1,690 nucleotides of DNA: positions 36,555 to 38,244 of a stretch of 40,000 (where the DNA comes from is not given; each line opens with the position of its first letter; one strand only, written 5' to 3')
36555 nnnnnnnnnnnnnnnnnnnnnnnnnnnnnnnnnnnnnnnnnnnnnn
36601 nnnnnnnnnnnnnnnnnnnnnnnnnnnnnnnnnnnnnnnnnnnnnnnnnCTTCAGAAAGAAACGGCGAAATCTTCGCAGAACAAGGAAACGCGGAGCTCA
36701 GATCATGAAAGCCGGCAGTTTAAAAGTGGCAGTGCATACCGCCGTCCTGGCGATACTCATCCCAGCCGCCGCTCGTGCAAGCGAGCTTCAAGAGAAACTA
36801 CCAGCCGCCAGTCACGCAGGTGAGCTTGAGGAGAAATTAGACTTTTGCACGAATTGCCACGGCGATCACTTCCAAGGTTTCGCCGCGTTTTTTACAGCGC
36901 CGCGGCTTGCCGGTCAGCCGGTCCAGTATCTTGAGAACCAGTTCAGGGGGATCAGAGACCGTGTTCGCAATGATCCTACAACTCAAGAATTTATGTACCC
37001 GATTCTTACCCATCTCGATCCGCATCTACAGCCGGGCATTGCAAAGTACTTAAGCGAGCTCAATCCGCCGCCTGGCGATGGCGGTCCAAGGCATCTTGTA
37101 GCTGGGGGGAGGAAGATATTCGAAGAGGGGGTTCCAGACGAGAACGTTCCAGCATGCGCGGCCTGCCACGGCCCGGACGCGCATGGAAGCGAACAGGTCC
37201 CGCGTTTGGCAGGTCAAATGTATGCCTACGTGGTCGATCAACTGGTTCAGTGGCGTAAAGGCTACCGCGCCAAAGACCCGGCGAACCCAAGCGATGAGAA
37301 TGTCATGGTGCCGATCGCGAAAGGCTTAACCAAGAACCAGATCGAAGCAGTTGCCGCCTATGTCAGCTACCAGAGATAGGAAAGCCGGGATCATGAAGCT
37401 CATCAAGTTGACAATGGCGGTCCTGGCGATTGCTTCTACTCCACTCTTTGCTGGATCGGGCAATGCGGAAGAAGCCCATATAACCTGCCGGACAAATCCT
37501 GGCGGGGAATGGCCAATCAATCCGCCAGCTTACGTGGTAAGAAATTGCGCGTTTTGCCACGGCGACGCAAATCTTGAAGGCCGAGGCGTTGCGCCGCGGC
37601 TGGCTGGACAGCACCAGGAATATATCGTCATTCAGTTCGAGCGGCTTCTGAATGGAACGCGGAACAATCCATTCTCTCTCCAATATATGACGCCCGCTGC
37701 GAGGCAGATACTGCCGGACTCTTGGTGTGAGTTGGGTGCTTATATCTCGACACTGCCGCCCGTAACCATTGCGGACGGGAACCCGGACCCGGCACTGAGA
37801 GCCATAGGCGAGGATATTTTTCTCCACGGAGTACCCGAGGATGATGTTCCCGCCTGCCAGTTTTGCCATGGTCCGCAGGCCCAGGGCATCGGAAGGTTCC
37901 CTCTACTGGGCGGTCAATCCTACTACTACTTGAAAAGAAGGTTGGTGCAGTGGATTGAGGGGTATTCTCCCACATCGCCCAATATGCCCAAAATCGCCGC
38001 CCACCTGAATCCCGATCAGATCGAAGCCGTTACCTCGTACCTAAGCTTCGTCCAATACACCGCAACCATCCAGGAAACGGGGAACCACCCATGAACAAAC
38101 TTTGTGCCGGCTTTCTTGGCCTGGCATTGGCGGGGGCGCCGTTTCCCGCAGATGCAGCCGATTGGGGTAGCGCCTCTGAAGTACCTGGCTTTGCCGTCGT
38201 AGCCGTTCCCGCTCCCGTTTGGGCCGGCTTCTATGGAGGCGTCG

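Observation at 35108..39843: Cyc2-like cytochrome-porin with three dihaem c4 cytochromes and an OMP: possible outer-membrane electron-transfer / Fe(II)-oxidation module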

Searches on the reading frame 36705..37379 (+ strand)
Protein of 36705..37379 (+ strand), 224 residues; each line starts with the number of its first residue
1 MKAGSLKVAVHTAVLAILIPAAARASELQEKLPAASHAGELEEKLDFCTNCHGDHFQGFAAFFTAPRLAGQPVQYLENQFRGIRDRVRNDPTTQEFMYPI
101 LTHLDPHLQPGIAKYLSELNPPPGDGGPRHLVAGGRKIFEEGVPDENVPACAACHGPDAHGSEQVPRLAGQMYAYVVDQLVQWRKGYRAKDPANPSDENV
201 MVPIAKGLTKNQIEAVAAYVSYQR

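Call 3: search_protein_families(library=pfam, proteins=[window:36705-37379:+], max_evalue=0.1)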
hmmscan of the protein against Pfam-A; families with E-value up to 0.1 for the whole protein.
window:36705-37379:+ (224 aa): 7 families
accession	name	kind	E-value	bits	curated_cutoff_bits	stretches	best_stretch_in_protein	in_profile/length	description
PF00034.26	Cytochrom_C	-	1.6e-13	52.2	21.3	2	134-221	3-87/90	Cytochrome c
PF13442.11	Cytochrome_CBB3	-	3.6e-08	34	27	1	150-220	13-68/68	Cytochrome C oxidase, cbb3-type, subunit III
PF09086.16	DUF1924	-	0.0039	18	22.5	0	133-162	9-40/96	Domain of unknown function (DUF1924)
PF09699.15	Paired_CXXCH_1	-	0.0051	16.9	20.6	0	150-164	8-20/41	Doubled CXXCH motif (Paired_CXXCH_1)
PF14522.11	Cytochrome_C7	-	0.023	14.9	24.8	0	36-56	4-24/67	Cytochrome c7 and related cytochrome c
PF22113.1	Mtrc-MtrF_II-IV_dom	-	0.063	13.2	30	0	147-158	27-166/176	Outer membrane cytochrome MtrC/MtrF-like, domains II/IV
PF14537.11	Cytochrom_c3_2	-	0.088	13.7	25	0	29-55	46-67/79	Cytochrome c3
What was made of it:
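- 36705..37379 (+): G2: periplasmic dihaem c4 cytochrome (CTNCH, CAACH), 224 aa, of the G2/G5 subtype. Pfam PF00034 and PF13442: call 3.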

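Call 4: search_protein_families(library=ncbifam, proteins=[window:36705-37379:+], max_evalue=0.1)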
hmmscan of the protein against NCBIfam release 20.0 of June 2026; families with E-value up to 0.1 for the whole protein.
window:36705-37379:+ (224 aa): 8 families
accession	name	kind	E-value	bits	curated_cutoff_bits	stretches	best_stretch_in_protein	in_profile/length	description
NF049874.1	PdsA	exception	1.6e-10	41.2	330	1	145-220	22-102/198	periplasmic diheme shuttle PdsA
TIGR00782.1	ccoP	equivalog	3.1e-09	36.6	179.95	1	46-221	116-279/285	cytochrome-c oxidase, cbb3-type subunit III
NF050122.1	bc1_QcrC_actin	exception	7.6e-07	28.7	200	1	150-221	51-115/253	cytochrome bc1 complex diheme cytochrome c subunit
NF045773.1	cytochro_C550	exception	1.5e-05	25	125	0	149-197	58-105/118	cytochrome c550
NF052248.1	SorU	equivalog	0.0016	18.7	100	0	200-220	52-72/72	SorU family sulfite dehydrogenase c-type cytochrome subunit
NF011054.0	PRK14486.1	equivalog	0.0036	16.8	447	0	150-223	225-290/294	putative bifunctional cbb3-type cytochrome c oxidase subunit II/cytochrome c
NF045774.1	cytochro_C551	exception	0.0056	16.6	118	0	150-169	49-67/110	cytochrome c551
TIGR01905.1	paired_CXXCH_1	subfamily_domain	0.024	14.5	25.2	0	48-55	9-16/41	doubled CXXCH domain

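Call 21: search_solved_structures(query=window:36705-37379:+, max_evalue=0.01)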
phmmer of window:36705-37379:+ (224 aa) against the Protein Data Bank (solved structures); distinct sequences matched with E-value up to 0.01: 8.
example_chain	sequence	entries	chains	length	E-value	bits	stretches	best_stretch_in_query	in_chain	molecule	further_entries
1h1o_A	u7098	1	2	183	7.8e-29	104.2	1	48-221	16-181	CYTOCHROME C-552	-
8uf3_A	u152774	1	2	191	1.5e-19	73.8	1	46-219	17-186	Cytochrome C4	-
6q2u_A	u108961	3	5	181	2e-18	70.1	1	42-220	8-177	Cytochrome c4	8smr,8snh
1etp_A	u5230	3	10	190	2.3e-18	70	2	110-220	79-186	CYTOCHROME C4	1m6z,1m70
5lo9_A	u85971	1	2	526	1.3e-13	54.4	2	101-219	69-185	Cytochrome C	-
9l08_A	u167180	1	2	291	1.1e-07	35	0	150-220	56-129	Covalently Connected Cytochrome c555 trimer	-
8yts_A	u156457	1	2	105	2.8e-05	27.1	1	149-221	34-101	Cytochrome C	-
4o1w_A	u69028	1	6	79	3.9e-05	26.7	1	44-97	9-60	Cytochrome c552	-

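Call 54: search_solved_structures(query=window:36705-37379:+, max_evalue=1e-20, show_alignments=1)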
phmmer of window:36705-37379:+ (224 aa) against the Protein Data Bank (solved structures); distinct sequences matched with E-value up to 1e-20: 1.
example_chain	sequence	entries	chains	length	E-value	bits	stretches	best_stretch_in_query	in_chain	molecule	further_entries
1h1o_A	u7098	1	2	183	7.8e-29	104.2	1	48-221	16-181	CYTOCHROME C-552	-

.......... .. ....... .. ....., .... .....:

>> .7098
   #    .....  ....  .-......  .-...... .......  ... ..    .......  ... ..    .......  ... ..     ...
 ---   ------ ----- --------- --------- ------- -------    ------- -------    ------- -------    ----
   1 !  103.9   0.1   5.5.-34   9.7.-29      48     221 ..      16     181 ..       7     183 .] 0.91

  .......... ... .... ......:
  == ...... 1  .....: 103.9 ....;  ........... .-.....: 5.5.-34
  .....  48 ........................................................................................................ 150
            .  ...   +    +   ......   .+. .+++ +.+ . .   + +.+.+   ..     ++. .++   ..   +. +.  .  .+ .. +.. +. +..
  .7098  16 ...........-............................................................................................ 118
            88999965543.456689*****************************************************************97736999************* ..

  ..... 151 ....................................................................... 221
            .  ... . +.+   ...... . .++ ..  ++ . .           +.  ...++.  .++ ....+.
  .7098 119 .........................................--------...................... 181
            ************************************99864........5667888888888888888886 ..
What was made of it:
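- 36705..37379 (+): Residues 48-221 align to chain residues 16-181, with both haem motifs and both Met positions aligned: calls 21, 54.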

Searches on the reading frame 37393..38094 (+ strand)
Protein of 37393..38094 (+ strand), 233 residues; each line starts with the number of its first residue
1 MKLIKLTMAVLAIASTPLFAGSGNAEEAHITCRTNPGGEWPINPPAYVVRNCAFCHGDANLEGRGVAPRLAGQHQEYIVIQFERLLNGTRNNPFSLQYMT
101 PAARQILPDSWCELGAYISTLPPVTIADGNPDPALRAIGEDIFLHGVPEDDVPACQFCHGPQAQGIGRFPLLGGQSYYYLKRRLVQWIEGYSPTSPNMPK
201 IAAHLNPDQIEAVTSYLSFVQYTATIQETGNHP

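Call 3: search_protein_families(library=pfam, proteins=[window:37393-38094:+], max_evalue=0.1)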
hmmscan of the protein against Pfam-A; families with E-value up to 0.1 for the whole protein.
window:37393-38094:+ (233 aa): 2 families
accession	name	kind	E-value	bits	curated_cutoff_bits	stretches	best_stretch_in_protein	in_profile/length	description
PF13442.11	Cytochrome_CBB3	-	5.4e-09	36.7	27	2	154-217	13-68/68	Cytochrome C oxidase, cbb3-type, subunit III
PF00034.26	Cytochrom_C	-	2.2e-08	35.7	21.3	1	154-218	11-87/90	Cytochrome c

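Call 4: search_protein_families(library=ncbifam, proteins=[window:37393-38094:+], max_evalue=0.1)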
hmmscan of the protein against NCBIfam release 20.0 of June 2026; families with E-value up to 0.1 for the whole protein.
window:37393-38094:+ (233 aa): 8 families
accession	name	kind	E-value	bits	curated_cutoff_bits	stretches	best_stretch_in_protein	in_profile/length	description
NF045773.1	cytochro_C550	exception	1.3e-06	28.3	125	1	9-80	13-86/118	cytochrome c550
NF045774.1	cytochro_C551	exception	0.00034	20.5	118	1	10-71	7-67/110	cytochrome c551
NF049874.1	PdsA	exception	0.00082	19.3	330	0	172-227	54-112/198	periplasmic diheme shuttle PdsA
TIGR00782.1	ccoP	equivalog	0.007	15.7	179.95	0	154-218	117-190/285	cytochrome-c oxidase, cbb3-type subunit III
NF050122.1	bc1_QcrC_actin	exception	0.0092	15.3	200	0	50-82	50-81/253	cytochrome bc1 complex diheme cytochrome c subunit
TIGR04485.1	thiosulf_SoxX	equivalog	0.012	16.3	61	0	51-100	4-57/78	sulfur oxidation c-type cytochrome SoxX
NF052248.1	SorU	equivalog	0.02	15.1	100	0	197-216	52-71/72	SorU family sulfite dehydrogenase c-type cytochrome subunit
TIGR04494.1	c550_PedF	equivalog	0.033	14.1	122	0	50-75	60-84/133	cytochrome c-550 PedF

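Call 22: search_solved_structures(query=window:37393-38094:+, max_evalue=0.01)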
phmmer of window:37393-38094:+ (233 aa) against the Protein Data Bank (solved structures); distinct sequences matched with E-value up to 0.01: 9.
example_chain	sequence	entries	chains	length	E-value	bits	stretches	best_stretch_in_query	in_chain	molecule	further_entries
1h1o_A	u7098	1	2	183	5e-21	78.3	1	45-218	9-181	CYTOCHROME C-552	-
5lo9_A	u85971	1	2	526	3.2e-17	65.9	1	50-218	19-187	Cytochrome C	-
6q2u_A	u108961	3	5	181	3.7e-16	62.4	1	51-218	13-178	Cytochrome c4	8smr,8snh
1etp_A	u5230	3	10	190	1.2e-14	57.4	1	50-218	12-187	CYTOCHROME C4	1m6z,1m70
8uf3_A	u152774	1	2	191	1.7e-14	57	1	51-217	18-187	Cytochrome C4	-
4o1w_A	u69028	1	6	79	0.00013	24.6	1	51-99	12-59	Cytochrome c552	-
2zzs_A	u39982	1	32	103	0.0049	19.4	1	51-121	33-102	Cytochrome c554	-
1cno_A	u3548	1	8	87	0.0056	19.2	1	51-122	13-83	CYTOCHROME C552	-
8yts_A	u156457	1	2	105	0.0069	18.9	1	50-118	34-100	Cytochrome C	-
